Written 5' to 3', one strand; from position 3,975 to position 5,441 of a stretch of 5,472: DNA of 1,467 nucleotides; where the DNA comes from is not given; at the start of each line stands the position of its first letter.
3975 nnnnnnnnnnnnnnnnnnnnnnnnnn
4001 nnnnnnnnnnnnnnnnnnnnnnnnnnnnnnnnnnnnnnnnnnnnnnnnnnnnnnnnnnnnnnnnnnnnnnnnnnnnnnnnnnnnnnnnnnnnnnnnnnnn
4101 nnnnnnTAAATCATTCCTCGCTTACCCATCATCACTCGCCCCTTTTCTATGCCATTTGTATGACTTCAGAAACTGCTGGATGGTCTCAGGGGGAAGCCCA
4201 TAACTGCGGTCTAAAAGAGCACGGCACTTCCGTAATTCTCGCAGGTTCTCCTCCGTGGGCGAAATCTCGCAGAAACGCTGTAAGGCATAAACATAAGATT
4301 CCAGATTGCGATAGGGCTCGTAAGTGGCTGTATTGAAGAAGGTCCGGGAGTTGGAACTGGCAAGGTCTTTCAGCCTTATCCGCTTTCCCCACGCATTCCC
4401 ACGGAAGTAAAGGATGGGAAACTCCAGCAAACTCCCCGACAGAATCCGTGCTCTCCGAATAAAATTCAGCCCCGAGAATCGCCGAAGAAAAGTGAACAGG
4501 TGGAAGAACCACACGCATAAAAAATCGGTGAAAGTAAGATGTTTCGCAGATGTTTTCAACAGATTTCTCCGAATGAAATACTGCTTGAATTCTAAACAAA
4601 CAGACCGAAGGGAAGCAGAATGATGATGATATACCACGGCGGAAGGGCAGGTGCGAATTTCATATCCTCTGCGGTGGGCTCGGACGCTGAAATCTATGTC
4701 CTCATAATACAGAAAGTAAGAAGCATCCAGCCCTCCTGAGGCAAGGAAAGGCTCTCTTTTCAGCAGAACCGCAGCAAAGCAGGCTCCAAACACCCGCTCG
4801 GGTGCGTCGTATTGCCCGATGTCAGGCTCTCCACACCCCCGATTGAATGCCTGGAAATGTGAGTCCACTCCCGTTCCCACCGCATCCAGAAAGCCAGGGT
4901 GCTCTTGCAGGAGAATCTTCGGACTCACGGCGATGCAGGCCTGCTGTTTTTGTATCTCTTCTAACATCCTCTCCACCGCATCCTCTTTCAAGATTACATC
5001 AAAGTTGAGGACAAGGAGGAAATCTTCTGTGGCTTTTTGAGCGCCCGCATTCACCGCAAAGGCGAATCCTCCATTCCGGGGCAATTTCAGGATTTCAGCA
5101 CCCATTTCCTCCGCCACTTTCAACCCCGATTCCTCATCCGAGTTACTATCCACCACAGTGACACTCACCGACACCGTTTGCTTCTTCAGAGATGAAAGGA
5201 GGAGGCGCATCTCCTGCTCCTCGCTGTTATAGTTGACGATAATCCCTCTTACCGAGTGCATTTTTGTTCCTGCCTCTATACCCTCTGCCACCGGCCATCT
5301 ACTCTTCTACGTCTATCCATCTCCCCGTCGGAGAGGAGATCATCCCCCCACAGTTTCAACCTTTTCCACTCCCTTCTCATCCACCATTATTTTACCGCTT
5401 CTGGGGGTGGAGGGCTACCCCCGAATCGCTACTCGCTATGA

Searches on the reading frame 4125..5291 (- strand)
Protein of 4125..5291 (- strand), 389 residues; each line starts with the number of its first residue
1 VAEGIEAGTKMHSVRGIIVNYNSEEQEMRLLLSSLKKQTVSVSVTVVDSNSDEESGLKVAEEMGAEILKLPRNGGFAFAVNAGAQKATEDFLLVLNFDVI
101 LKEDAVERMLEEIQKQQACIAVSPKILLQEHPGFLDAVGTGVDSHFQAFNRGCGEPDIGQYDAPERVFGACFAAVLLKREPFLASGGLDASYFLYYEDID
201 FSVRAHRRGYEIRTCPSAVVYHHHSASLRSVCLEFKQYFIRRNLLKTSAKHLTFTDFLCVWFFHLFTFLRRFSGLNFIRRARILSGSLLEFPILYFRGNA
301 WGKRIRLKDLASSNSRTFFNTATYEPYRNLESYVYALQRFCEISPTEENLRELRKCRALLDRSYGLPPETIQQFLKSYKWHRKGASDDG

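Call 4: search_protein_families(library=pfam, proteins=[window:4125-5291:-], max_evalue=1)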
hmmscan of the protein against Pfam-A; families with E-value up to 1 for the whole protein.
window:4125-5291:- (389 aa): 6 families
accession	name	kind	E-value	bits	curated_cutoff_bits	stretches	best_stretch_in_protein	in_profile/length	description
PF00535.33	Glycos_transf_2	-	1.9e-14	54.4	23.3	1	17-120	3-111/168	Glycosyl transferase family 2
PF13641.12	Glyco_tranf_2_3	-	3.5e-07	30.9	27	1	17-228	6-217/230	Glycosyltransferase like family 2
PF10111.15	Glyco_tranf_2_2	-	1.4e-06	28.5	27.3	1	40-238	28-231/276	Glycosyltransferase like family 2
PF13632.12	Glyco_trans_2_3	-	0.00017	21.9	27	1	93-243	3-144/198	Glycosyl transferase family group 2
PF12804.13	NTP_transf_3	-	0.00087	19.9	27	1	33-123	32-121/160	MobA-like NTP transferase domain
PF13506.12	Glyco_transf_21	-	0.0074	16.2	21.7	1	81-229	23-163/174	Glycosyl transferase family 21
